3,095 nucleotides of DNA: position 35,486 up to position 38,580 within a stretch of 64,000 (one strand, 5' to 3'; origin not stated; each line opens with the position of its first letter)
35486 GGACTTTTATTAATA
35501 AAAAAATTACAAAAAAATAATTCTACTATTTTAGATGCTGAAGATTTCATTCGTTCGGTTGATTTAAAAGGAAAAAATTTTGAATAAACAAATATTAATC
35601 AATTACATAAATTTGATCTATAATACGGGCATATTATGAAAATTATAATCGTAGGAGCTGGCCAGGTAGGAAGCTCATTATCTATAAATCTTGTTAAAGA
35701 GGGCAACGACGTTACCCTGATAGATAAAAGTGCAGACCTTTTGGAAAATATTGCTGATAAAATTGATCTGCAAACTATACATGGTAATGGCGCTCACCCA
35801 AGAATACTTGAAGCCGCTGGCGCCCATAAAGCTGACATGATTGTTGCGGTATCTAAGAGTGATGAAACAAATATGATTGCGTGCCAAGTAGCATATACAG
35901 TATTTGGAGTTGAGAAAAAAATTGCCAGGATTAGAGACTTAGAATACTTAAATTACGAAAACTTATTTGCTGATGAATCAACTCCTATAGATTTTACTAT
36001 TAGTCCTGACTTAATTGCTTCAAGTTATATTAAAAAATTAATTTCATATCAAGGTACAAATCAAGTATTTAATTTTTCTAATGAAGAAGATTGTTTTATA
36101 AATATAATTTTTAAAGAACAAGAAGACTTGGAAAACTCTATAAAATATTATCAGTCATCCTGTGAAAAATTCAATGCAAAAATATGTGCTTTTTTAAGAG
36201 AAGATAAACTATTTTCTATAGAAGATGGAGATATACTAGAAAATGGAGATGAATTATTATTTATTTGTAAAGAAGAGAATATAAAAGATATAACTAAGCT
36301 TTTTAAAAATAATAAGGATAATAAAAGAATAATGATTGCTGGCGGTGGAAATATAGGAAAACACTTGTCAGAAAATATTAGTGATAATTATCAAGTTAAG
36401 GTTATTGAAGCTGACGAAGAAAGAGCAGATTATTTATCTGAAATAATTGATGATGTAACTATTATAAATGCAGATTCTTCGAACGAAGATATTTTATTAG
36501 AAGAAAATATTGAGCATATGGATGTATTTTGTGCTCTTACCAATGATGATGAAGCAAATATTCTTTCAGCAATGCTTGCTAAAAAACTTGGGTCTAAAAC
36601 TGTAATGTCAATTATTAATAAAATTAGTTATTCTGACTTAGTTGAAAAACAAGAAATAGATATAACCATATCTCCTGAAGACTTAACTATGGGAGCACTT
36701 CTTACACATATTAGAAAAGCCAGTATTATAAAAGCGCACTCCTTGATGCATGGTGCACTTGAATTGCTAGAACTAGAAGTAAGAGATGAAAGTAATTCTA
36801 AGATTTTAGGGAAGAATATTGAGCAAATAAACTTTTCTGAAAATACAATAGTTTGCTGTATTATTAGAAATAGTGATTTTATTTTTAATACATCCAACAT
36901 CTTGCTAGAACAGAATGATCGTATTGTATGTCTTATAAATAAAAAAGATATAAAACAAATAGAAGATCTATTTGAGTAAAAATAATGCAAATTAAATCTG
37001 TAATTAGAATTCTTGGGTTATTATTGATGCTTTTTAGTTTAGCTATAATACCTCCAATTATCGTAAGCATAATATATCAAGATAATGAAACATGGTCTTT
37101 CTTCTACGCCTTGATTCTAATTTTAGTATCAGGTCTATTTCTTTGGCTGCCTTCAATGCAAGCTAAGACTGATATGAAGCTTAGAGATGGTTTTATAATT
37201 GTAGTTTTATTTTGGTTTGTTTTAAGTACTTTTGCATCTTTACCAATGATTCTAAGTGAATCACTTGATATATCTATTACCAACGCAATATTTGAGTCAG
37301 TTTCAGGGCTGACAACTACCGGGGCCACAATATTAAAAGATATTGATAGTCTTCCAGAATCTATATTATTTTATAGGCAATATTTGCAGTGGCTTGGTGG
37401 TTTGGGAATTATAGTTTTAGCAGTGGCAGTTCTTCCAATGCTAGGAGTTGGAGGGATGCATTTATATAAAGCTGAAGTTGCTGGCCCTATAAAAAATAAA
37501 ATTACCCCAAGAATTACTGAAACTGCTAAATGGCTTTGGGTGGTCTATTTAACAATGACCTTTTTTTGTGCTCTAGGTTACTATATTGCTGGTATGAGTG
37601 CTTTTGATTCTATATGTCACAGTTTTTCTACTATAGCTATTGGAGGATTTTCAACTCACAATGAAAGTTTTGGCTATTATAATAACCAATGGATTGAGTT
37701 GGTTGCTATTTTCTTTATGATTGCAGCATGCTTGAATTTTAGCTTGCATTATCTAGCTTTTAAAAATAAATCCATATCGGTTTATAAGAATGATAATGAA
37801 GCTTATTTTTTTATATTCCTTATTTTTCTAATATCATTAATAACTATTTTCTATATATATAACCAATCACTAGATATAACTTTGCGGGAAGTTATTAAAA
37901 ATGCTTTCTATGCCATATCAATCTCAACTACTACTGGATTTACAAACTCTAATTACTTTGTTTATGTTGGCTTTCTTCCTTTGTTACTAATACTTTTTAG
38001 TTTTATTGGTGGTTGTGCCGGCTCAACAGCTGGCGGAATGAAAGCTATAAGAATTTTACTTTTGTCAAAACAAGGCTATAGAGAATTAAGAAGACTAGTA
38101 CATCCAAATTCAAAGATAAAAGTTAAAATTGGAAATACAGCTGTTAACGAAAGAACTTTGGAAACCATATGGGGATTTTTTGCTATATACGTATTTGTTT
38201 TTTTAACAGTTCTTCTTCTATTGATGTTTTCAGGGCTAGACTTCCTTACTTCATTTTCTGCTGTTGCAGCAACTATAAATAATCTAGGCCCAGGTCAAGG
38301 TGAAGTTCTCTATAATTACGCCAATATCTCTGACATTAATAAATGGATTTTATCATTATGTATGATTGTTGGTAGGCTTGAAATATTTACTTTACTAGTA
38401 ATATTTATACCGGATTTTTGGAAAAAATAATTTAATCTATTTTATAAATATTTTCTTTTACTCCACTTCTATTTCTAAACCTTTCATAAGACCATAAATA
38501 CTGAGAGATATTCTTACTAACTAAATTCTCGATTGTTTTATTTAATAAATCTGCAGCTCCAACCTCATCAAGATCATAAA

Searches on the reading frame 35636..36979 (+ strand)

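Call 41: search_protein_families(library=ncbifam, proteins=[window:35636-36979:+], max_evalue=1e-10)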
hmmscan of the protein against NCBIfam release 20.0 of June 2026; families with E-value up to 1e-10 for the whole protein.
window:35636-36979:+ (447 aa): 14 families
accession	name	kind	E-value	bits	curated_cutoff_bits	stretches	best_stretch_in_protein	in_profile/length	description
NF007032.0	PRK09496.1-4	equivalog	6.8e-144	480.2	309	1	1-447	1-451/457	Trk system potassium transporter TrkA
NF007030.0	PRK09496.1-1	equivalog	2.7e-137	458.1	371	1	1-447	1-452/458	Trk system potassium transporter TrkA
NF007031.0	PRK09496.1-2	equivalog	1.8e-118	396.5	289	1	1-446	1-451/458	Trk system potassium transporter TrkA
NF007039.0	PRK09496.3-2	equivalog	5.7e-107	358.3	293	1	1-447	1-445/446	Trk system potassium transporter TrkA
NF007041.0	PRK09496.3-4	equivalog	1.6e-87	294.2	386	1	1-447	1-444/450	Trk system potassium transporter TrkA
NF007033.0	PRK09496.1-5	equivalog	6.6e-77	259.5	338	1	1-446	1-447/449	Trk system potassium transporter TrkA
NF007038.0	PRK09496.2-6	equivalog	4.2e-75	253.2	374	1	1-446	1-444/445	Trk system potassium transporter TrkA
NF007034.0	PRK09496.2-1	subfamily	4.6e-68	230.1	344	1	1-443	1-442/445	Trk system potassium transporter TrkA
NF007036.0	PRK09496.2-3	subfamily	9.6e-66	222.4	407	1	1-446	1-447/448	Trk system potassium transporter TrkA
NF007037.0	PRK09496.2-4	equivalog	2.6e-62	211.1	445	1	1-446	1-453/454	Trk system potassium transporter TrkA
NF007035.0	PRK09496.2-2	equivalog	2.5e-53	181.4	521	1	1-447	1-450/455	Trk system potassium transporter TrkA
NF007040.0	PRK09496.3-3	equivalog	5.9e-52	176.7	455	1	2-447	5-462/462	Trk system potassium transporter TrkA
NF007043.0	PRK09496.3-6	equivalog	1.2e-51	175.9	384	1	1-441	1-439/445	Trk system potassium transporter TrkA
NF007042.0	PRK09496.3-5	equivalog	2.7e-36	125.2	467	1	1-437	1-453/466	Trk system potassium transporter TrkA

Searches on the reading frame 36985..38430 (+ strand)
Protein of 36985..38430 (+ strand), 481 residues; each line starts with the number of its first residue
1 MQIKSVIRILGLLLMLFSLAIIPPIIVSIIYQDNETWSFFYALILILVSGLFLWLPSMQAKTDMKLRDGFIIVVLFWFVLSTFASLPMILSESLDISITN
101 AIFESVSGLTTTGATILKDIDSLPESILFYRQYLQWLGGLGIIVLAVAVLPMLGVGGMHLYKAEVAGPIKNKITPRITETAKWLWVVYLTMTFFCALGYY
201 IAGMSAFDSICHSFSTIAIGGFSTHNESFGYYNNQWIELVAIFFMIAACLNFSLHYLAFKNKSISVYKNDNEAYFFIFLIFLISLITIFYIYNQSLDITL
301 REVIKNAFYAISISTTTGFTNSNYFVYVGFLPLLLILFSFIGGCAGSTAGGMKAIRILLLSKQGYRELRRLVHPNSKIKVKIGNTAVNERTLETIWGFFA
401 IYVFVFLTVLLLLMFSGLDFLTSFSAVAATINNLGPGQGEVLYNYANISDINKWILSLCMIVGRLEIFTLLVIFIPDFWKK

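Call 41: search_protein_families(library=ncbifam, proteins=[window:36985-38430:+], max_evalue=1e-10)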
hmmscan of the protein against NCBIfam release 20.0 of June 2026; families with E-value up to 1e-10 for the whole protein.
window:36985-38430:+ (481 aa): 2 families
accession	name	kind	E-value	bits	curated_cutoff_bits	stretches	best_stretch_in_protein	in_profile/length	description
NF008020.0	PRK10750.1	equivalog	3.4e-164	547.5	866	1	1-480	1-482/483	Trk system potassium transporter TrkH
TIGR00933.1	2a38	subfamily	1.9e-105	353.2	331.15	1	84-464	2-391/391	TrkH family potassium uptake protein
